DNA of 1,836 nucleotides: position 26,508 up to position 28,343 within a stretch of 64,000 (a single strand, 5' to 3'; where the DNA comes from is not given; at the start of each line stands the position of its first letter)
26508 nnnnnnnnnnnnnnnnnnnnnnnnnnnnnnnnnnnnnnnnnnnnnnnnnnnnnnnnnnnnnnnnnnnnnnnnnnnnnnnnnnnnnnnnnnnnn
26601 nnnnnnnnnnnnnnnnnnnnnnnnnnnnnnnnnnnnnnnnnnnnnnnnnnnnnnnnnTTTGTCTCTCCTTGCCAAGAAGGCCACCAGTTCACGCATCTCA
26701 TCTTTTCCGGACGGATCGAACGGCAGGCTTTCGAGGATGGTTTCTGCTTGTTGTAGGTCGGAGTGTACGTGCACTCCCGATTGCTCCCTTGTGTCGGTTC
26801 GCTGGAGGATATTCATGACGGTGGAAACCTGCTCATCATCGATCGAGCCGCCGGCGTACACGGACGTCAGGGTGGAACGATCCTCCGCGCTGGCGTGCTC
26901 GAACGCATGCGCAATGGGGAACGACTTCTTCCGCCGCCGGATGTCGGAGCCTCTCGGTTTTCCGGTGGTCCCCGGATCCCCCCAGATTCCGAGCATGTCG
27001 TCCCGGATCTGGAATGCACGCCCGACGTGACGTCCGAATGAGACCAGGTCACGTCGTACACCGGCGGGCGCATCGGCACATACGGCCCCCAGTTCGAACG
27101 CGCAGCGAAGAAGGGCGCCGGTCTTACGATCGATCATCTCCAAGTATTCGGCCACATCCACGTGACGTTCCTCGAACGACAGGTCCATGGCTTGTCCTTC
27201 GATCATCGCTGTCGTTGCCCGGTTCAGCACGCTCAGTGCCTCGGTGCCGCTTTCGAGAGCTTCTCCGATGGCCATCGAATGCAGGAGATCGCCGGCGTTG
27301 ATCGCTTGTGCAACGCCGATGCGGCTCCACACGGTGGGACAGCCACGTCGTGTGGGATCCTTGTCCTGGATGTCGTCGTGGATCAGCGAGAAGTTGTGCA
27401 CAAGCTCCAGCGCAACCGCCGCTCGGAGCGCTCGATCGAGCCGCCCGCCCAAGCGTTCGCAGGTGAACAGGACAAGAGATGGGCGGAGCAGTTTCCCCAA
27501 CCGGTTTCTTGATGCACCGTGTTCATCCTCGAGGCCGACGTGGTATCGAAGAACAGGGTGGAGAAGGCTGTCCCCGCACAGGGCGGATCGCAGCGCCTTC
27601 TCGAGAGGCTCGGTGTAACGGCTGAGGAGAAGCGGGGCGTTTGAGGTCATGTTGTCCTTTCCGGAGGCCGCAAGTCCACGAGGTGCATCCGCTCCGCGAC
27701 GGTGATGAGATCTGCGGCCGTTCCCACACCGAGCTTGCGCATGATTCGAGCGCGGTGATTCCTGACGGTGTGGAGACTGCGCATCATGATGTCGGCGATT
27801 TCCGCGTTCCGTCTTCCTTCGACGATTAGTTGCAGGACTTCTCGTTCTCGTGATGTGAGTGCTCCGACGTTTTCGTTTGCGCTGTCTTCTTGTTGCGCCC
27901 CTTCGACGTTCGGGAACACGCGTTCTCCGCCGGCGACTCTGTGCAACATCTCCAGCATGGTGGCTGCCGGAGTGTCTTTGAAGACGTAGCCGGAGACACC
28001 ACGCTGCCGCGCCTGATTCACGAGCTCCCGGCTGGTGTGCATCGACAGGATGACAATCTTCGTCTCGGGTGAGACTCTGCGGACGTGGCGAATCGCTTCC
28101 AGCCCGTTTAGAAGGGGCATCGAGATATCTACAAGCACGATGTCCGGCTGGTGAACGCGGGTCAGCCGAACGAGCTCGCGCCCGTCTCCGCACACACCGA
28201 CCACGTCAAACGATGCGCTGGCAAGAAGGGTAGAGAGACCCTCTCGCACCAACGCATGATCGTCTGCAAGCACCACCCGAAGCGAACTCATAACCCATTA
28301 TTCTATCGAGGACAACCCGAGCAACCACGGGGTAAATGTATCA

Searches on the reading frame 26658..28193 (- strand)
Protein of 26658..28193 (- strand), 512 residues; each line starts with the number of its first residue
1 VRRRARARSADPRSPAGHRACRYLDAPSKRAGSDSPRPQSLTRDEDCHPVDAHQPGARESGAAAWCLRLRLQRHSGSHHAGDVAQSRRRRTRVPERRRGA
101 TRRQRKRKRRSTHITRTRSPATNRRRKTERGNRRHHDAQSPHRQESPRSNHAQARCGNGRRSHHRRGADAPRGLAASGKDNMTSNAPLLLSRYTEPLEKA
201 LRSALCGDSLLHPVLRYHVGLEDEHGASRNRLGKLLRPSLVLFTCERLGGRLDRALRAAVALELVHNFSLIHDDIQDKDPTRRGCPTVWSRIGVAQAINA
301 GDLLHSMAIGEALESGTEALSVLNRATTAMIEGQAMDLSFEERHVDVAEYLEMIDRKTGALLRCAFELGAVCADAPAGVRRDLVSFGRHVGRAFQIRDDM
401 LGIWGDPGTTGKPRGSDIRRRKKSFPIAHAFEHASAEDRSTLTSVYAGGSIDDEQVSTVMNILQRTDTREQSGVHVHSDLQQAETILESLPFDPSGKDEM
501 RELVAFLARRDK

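Call 46: search_protein_families(library=pfam, proteins=[window:26658-28193:-], max_evalue=1e-10)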
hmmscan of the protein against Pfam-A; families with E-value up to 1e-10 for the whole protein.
window:26658-28193:- (512 aa): 1 family
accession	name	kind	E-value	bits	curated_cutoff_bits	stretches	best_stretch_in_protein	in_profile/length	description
PF00348.22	polyprenyl_synt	-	1.1e-63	215.2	27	1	232-462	15-250/251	Polyprenyl synthetase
